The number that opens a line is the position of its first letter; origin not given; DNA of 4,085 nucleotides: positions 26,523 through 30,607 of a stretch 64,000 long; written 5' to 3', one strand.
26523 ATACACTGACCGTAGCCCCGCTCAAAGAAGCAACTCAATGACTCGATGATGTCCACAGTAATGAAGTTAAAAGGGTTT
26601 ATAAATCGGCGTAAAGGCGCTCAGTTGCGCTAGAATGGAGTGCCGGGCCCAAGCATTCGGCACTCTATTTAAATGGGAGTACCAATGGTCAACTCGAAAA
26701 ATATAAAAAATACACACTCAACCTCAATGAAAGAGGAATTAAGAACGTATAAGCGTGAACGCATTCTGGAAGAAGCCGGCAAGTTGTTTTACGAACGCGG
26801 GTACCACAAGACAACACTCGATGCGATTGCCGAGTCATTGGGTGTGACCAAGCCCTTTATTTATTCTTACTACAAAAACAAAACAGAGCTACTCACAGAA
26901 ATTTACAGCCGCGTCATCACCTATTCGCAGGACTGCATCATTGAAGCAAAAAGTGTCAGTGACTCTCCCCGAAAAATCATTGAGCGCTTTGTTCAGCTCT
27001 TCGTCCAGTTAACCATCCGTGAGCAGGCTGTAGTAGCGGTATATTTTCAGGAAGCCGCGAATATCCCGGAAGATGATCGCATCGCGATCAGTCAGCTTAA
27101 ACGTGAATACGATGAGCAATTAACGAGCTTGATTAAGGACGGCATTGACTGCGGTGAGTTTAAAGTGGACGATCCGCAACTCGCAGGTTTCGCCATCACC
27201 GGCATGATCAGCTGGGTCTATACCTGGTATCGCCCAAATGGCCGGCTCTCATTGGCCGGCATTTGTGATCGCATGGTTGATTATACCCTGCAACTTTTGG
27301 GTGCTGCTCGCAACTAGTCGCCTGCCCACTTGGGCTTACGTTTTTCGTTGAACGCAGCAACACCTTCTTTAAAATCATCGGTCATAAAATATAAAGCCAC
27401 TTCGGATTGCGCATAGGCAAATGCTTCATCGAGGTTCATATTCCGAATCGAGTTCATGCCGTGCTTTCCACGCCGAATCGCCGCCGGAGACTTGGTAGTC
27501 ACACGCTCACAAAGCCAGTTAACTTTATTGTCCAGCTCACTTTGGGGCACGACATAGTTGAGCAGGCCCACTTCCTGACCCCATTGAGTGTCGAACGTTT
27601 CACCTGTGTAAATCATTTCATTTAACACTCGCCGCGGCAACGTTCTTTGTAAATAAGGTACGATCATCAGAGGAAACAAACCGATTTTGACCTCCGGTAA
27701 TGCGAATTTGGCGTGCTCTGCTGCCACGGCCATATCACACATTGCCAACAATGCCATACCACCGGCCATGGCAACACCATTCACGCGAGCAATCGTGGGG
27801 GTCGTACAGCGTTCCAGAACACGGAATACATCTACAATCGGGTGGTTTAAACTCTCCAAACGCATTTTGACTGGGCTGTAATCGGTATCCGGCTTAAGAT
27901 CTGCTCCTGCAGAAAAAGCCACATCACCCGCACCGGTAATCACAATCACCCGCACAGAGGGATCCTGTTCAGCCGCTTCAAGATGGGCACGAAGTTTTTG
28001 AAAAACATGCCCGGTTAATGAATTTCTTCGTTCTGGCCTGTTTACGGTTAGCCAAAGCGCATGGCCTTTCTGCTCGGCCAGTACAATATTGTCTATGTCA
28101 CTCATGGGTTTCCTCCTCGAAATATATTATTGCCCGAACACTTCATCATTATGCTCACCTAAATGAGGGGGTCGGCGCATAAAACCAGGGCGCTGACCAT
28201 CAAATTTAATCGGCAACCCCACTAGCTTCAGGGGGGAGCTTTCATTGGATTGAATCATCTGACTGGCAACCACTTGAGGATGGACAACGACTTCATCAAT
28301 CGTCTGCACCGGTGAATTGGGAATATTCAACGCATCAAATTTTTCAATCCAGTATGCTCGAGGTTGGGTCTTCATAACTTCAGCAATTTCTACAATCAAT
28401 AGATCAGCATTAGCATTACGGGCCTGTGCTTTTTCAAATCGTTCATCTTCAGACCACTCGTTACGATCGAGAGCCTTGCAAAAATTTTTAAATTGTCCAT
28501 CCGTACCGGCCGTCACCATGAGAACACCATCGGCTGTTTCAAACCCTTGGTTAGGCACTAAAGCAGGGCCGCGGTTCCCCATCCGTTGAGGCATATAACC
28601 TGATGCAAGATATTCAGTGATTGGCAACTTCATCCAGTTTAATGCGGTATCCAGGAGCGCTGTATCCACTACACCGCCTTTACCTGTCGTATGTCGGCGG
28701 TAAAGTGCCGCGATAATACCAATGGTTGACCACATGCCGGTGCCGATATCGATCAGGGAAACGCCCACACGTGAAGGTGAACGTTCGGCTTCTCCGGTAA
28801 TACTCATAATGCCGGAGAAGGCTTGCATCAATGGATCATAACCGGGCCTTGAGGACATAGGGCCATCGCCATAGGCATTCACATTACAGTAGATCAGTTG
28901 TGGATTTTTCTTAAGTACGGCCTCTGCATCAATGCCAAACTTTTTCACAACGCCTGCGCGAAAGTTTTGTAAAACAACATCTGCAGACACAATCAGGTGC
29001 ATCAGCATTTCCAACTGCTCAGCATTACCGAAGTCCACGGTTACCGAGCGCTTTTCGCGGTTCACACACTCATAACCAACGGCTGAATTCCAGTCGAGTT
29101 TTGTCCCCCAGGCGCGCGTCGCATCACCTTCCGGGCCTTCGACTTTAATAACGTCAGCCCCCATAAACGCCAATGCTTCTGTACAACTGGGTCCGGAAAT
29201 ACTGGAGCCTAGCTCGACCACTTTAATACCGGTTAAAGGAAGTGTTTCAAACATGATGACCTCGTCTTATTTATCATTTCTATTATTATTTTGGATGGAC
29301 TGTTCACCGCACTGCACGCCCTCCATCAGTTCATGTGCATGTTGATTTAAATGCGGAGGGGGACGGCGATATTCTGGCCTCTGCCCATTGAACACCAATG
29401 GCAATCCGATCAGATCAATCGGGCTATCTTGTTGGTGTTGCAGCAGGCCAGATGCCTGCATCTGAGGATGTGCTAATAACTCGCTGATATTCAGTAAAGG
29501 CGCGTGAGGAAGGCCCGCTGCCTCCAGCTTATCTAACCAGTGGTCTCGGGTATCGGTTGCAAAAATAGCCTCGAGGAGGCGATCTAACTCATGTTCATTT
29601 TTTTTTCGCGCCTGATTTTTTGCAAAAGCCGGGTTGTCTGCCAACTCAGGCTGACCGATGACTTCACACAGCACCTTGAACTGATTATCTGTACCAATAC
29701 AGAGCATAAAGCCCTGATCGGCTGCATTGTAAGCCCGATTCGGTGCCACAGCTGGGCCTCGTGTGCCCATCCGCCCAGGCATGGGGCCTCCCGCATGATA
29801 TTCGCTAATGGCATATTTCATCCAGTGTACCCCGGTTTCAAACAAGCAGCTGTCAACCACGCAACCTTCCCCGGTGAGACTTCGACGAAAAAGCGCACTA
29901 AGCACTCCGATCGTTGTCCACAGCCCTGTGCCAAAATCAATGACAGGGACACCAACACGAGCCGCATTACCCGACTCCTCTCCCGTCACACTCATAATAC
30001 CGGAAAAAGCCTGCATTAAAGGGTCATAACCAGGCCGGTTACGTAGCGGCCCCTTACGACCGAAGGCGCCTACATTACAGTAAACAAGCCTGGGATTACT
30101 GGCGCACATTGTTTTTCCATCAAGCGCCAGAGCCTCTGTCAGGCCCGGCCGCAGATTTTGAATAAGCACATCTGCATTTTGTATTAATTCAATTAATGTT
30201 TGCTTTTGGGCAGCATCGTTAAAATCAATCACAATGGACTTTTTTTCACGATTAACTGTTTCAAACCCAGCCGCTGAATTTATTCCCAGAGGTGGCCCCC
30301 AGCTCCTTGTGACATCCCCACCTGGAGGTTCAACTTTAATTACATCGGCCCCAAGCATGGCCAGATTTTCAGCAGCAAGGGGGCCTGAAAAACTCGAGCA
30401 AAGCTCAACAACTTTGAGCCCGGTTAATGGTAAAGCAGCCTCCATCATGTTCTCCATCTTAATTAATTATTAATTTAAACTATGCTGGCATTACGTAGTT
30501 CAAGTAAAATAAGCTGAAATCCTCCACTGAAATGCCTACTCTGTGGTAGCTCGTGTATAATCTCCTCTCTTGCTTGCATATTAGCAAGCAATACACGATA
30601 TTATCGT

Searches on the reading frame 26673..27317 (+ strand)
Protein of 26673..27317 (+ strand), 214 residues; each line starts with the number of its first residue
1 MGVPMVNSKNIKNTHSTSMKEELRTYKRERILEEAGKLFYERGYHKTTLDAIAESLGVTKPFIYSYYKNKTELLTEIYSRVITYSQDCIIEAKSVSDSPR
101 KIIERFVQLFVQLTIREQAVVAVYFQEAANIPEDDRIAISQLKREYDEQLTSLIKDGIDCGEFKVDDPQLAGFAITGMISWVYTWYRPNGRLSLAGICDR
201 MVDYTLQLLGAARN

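Call 73: search_protein_families(library=pfam, proteins=[window:26673-27317:+], max_evalue=0.0001)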
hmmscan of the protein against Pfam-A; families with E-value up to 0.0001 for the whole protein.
window:26673-27317:+ (214 aa): 4 families
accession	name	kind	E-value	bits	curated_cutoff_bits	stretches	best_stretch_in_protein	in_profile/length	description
PF17932.6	TetR_C_24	-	3.4e-30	105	26.4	1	98-208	3-113/114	Tetracyclin repressor-like, C-terminal domain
PF00440.29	TetR_N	-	1.1e-15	57.6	24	1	31-77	1-47/47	Bacterial regulatory proteins, tetR family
PF17935.6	TetR_C_27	-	2.9e-06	27.8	26.1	1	106-180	8-82/106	Tetracyclin repressor-like, C-terminal domain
PF14246.11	TetR_C_7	-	3.8e-06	27.3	22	1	107-186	7-88/119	AefR-like transcriptional repressor, C-terminal domain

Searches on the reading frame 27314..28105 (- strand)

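Call 73: search_protein_families(library=pfam, proteins=[window:27314-28105:-], max_evalue=0.0001)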
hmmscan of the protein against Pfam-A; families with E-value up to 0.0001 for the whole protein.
window:27314-28105:- (263 aa): 2 families
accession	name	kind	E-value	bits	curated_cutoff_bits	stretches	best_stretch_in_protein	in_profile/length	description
PF00378.25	ECH_1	-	1.4e-55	188.8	27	1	18-262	8-250/251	Enoyl-CoA hydratase/isomerase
PF16113.10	ECH_2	-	4.5e-34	118.9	27.2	1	18-200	3-186/335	Enoyl-CoA hydratase/isomerase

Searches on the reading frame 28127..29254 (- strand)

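Call 71: search_protein_families(library=pfam, proteins=[window:28127-29254:-], max_evalue=0.00001)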
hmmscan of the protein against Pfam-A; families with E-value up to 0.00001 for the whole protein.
window:28127-29254:- (375 aa): 1 family
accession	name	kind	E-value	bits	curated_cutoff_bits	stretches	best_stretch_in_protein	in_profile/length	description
PF02515.22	CoA_transf_3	-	4.6e-117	391.7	23.3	1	7-369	1-366/366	CoA-transferase family III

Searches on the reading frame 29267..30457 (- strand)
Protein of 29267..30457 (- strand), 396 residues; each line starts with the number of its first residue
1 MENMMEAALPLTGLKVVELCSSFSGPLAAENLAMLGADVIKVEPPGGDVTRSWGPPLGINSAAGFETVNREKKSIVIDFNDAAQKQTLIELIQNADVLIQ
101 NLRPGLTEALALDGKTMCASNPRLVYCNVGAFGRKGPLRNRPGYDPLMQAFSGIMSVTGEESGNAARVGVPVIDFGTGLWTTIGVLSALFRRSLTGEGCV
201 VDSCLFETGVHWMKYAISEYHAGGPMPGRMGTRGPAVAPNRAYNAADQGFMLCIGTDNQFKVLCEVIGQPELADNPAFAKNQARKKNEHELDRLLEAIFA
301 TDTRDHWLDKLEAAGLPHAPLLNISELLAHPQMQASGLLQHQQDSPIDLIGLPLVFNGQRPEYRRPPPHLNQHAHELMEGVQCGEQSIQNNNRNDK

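Call 71: search_protein_families(library=pfam, proteins=[window:29267-30457:-], max_evalue=0.00001)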
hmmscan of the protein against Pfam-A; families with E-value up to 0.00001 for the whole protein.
window:29267-30457:- (396 aa): 1 family
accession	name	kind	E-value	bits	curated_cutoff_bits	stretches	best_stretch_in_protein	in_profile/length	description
PF02515.22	CoA_transf_3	-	4.8e-114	381.7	23.3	1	11-373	1-365/366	CoA-transferase family III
